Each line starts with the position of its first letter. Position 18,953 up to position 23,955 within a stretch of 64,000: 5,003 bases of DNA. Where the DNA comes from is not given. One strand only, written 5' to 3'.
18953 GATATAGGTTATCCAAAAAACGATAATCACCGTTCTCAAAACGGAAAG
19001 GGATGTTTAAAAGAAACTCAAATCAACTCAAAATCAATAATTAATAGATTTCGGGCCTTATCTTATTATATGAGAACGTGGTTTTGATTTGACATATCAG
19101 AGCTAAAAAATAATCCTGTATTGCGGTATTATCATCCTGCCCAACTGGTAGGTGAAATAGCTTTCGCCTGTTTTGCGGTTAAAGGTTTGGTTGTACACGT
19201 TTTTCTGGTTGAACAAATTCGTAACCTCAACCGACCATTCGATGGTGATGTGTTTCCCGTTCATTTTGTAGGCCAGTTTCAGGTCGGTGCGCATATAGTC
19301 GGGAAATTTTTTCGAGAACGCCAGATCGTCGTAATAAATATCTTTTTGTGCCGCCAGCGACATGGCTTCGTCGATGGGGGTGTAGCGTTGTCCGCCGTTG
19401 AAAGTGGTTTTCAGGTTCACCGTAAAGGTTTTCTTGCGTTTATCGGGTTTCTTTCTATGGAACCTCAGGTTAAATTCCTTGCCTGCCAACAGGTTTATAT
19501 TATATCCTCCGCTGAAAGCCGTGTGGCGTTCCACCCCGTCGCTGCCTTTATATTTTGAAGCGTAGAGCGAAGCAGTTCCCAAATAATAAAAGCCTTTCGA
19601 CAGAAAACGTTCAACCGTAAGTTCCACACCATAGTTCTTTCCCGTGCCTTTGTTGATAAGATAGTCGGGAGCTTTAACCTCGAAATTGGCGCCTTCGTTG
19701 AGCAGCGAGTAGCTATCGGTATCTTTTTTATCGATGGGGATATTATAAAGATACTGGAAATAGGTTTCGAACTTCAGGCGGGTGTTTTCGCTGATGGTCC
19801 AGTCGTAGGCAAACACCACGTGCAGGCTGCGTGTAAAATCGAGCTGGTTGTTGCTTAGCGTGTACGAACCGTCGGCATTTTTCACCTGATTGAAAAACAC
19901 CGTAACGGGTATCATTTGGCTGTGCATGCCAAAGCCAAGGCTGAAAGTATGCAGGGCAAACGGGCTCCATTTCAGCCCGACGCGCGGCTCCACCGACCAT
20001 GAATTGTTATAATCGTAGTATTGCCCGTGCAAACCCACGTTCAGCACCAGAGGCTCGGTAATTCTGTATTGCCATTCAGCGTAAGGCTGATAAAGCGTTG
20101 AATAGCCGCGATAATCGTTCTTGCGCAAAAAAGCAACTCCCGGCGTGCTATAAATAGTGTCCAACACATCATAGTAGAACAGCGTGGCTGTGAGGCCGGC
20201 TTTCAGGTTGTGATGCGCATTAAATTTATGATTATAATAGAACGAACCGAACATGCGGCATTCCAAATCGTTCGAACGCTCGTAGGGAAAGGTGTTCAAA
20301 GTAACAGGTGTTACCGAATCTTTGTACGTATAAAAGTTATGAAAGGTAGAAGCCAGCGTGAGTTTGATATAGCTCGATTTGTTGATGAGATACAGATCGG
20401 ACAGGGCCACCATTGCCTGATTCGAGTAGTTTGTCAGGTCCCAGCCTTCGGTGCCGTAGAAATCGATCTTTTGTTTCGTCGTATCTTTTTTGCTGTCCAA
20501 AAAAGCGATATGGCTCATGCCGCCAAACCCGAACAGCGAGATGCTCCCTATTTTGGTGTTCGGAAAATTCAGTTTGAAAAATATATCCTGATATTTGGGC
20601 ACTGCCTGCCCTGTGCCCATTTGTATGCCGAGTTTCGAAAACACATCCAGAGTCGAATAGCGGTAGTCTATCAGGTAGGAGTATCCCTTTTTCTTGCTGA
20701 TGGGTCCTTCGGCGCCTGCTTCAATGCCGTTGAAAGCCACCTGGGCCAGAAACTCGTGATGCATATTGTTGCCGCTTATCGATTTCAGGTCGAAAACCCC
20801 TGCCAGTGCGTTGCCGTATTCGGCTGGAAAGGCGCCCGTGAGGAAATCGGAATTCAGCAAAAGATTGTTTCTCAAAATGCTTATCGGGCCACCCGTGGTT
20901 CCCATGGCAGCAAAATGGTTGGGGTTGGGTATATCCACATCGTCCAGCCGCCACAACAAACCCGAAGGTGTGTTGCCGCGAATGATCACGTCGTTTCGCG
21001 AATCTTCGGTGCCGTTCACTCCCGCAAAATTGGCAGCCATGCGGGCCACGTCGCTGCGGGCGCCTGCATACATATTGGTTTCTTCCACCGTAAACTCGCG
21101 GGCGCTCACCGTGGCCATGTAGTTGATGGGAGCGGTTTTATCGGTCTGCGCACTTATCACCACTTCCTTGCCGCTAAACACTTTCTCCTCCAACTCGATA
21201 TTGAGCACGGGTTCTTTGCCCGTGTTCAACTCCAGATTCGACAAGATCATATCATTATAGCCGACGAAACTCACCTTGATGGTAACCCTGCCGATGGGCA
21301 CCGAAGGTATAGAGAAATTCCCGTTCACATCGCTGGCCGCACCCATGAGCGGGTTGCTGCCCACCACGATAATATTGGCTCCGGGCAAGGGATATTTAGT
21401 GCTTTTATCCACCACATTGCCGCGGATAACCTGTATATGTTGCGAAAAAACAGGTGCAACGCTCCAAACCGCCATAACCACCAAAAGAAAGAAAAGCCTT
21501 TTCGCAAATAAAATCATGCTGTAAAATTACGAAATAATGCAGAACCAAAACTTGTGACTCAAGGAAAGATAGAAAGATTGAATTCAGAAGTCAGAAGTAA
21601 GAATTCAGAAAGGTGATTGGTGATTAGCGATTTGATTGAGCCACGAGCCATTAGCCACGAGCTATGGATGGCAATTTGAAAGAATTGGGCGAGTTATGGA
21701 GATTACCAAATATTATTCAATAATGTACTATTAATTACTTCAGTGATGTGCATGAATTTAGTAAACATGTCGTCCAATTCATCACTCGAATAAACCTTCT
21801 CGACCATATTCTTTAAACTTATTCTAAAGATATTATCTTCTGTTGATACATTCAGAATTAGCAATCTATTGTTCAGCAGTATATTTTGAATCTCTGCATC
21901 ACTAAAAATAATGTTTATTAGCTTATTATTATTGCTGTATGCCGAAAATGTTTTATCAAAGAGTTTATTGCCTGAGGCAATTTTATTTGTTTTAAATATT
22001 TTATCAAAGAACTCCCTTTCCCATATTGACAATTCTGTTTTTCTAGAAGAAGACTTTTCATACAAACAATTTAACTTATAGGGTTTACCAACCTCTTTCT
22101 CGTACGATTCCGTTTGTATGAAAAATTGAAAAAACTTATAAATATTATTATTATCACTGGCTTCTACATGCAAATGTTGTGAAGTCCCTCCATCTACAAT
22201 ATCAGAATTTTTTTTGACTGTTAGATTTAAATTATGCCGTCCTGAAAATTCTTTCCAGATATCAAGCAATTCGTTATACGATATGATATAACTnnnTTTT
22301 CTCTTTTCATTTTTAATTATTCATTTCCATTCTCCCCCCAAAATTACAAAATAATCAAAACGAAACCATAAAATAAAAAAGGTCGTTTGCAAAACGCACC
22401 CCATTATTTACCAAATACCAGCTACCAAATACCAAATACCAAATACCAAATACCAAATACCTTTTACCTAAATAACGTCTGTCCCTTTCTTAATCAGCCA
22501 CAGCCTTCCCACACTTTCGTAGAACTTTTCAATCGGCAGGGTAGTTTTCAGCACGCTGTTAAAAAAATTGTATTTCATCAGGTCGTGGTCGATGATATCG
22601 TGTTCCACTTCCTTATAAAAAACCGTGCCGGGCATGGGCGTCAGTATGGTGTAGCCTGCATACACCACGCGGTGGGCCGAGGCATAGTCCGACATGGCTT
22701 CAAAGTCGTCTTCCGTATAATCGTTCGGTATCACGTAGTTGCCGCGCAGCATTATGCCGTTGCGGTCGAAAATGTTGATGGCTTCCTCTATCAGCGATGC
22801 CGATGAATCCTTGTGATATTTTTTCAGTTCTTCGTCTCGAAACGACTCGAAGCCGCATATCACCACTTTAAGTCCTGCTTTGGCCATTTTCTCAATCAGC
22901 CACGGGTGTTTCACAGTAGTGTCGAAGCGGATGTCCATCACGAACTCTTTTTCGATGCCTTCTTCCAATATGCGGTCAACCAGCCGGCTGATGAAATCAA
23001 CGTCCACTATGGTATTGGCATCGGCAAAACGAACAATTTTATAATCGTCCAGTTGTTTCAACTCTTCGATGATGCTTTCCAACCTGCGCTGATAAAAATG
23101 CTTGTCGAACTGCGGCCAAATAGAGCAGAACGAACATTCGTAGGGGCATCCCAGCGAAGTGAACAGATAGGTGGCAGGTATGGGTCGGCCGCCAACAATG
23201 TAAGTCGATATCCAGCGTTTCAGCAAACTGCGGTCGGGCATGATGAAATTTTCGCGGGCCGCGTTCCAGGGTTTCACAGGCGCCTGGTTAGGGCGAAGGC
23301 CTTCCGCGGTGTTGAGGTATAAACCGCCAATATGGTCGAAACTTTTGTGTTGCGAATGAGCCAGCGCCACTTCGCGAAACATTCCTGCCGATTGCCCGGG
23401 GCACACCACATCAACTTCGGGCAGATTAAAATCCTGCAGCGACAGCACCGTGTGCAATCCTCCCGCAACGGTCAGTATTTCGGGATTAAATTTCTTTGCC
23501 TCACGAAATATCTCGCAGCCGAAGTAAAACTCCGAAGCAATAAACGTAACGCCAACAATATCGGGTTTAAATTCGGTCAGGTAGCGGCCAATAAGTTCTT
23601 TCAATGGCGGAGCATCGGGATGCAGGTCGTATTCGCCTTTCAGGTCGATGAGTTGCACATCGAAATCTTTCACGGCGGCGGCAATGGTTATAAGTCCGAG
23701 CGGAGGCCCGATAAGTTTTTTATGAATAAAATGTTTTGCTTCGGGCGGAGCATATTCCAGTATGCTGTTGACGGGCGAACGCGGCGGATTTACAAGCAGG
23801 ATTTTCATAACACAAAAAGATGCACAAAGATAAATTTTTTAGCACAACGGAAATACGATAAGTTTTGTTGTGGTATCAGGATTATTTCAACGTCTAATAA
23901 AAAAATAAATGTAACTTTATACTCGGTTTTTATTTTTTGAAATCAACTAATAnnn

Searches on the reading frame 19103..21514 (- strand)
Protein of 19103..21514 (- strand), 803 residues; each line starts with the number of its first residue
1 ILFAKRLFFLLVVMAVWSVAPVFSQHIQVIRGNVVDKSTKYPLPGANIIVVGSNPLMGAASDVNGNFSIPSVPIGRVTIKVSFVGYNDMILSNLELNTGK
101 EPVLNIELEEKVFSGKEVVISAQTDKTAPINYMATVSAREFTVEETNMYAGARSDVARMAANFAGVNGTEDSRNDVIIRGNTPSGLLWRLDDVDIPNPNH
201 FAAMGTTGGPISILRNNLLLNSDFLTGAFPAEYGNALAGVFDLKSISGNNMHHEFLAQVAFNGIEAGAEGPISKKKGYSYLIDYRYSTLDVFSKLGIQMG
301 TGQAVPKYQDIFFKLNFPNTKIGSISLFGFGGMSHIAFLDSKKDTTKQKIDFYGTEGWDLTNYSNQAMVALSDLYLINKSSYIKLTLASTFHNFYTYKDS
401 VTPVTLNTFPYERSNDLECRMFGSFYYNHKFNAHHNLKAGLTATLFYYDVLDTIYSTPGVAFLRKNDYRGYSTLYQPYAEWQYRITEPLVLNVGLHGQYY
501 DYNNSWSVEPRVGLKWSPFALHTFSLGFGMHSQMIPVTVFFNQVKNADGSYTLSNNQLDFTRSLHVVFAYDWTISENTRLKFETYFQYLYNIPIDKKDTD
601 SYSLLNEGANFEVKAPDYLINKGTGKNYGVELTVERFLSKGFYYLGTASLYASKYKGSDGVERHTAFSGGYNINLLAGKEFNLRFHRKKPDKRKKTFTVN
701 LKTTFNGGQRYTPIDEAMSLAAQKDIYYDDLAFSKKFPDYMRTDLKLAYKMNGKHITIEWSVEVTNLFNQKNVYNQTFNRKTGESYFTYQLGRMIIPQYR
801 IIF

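Call 8: search_protein_families(library=ncbifam, proteins=[window:19103-21514:-], max_evalue=0.00001)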
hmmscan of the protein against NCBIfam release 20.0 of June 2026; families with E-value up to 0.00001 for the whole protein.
window:19103-21514:- (803 aa): 1 family
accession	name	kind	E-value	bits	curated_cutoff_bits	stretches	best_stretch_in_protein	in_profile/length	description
NF052345.1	S_layer_anammox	exception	8.3e-06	23.4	1400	0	27-148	1312-1430/1596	Kustd1514 family S-layer glycoprotein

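Call 25: search_protein_families(library=pfam, proteins=[window:19103-21514:-], max_evalue=0.01)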
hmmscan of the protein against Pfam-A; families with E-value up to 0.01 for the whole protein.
window:19103-21514:- (803 aa): 3 families
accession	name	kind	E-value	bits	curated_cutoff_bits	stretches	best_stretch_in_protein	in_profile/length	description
PF13715.12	CarbopepD_reg_2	-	2.2e-17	63.3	32.2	1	30-120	1-88/88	CarboxypepD_reg-like domain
PF13620.12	CarboxypepD_reg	-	1.7e-15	57.5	32.3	1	30-109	2-82/82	Carboxypeptidase regulatory-like domain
PF07715.20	Plug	-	0.0011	19.8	23.9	1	148-240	17-107/107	TonB-dependent Receptor Plug Domain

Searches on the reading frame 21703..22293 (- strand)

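Call 8: search_protein_families(library=ncbifam, proteins=[window:21703-22293:-], max_evalue=0.00001)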
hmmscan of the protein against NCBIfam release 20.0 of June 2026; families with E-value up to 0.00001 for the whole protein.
window:21703-22293:- (196 aa): 0 families

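Call 25: search_protein_families(library=pfam, proteins=[window:21703-22293:-], max_evalue=0.01)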
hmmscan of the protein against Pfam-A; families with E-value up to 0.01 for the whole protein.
window:21703-22293:- (196 aa): 1 family
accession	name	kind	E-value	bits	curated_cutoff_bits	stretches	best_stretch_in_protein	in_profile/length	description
PF16829.10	ATR13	-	0.0079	17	25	0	108-193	7-92/101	Avirulence protein ATR13, RxLR effector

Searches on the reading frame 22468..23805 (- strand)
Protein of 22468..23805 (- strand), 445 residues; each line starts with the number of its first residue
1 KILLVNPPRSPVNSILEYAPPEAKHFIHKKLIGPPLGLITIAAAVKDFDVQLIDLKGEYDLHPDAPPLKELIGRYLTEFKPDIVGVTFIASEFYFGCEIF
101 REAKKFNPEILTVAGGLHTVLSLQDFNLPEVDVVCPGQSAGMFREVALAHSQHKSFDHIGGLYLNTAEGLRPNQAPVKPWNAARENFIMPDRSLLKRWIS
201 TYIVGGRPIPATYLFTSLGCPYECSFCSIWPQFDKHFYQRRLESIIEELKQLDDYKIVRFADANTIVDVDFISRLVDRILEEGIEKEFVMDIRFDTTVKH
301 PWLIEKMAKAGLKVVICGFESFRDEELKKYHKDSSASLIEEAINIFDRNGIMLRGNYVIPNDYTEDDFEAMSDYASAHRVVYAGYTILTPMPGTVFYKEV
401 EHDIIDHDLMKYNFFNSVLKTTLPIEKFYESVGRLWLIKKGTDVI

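Call 8: search_protein_families(library=ncbifam, proteins=[window:22468-23805:-], max_evalue=0.00001)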
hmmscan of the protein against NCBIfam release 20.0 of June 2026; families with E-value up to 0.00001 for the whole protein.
window:22468-23805:- (445 aa): 15 families
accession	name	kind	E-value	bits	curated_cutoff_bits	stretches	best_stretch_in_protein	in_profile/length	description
TIGR04367.1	HpnR_B12_rSAM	equivalog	5.3e-36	124.2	650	1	35-432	22-405/490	hopanoid C-3 methylase HpnR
TIGR02026.1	BchE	equivalog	1.4e-27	96.7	481.35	1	34-424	21-412/497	magnesium-protoporphyrin IX monomethyl ester anaerobic oxidative cyclase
NF040546.1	rSAM_CUAEP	equivalog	1.3e-16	60.4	500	1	95-370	63-333/468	CUAEP/CCAEP-tail radical SAM (seleno)protein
NF050148.1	rSAM_ApyD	equivalog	2.6e-16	59.2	750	1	32-414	22-406/645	RiPP biosynthesis radical SAM protein ApyD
TIGR03471.1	HpnJ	equivalog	1.4e-14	53.9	577.6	1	91-403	79-390/472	hopanoid biosynthesis associated radical SAM protein HpnJ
NF038361.1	rSAM_Sden_1168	equivalog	6.9e-14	51.3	575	1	213-374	284-447/560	Sden_1168 family B12-binding radical SAM P-methyltransferase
TIGR03975.1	rSAM_ocin_1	subfamily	1.1e-12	47.3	281.85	1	76-353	124-404/606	RiPP maturation radical SAM C-methyltransferase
NF040542.1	rSAM_RCCLKC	equivalog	1.3e-12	47.6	450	1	96-375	65-347/423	arsinothricin biosynthesis radical SAM protein ArsL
TIGR04479.1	bcpD_PhpK_rSAM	subfamily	1.7e-11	43.2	600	1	213-357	243-387/504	PhpK family radical SAM P-methyltransferase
TIGR04014.1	B12_SAM_MJ_0865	equivalog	4.3e-10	39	360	1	211-402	160-360/434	methyl-coenzyme M reductase glutamine C-methyltransferase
TIGR04013.1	B12_SAM_MJ_1487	hypoth_equivalog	1.1e-08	34.4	251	0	217-403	157-360/382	TIGR04013 family B12-binding domain/radical SAM domain-containing protein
NF033712.0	B12_rSAM_KedN5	subfamily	1.9e-07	29.7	700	1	68-277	50-266/624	KedN5 family methylcobalamin-dependent radical SAM C-methyltransferase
TIGR04385.1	B12_rSAM_cofa1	equivalog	4e-07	29.6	450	1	35-309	20-290/438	B12 lower ligand biosynthesis radical SAM protein BzaD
TIGR04072.2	rSAM_ladder_B12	equivalog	4.7e-06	25.5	360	0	214-361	183-333/443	lipid biosynthesis B12-binding/radical SAM protein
TIGR04295.1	B12_rSAM_oligo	hypoth_equivalog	7.9e-06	24.8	400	0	214-337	203-319/422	TIGR04295 family B12-binding domain-containing radical SAM protein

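Call 25: search_protein_families(library=pfam, proteins=[window:22468-23805:-], max_evalue=0.01)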
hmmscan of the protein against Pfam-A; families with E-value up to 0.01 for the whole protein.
window:22468-23805:- (445 aa): 2 families
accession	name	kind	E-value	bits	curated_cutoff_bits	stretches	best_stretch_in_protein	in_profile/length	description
PF04055.27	Radical_SAM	-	5.3e-15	56.4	29.5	1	217-374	4-165/166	Radical SAM superfamily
PF02310.24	B12-binding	-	3.6e-10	40.2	32.1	1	31-146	10-120/121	B12 binding domain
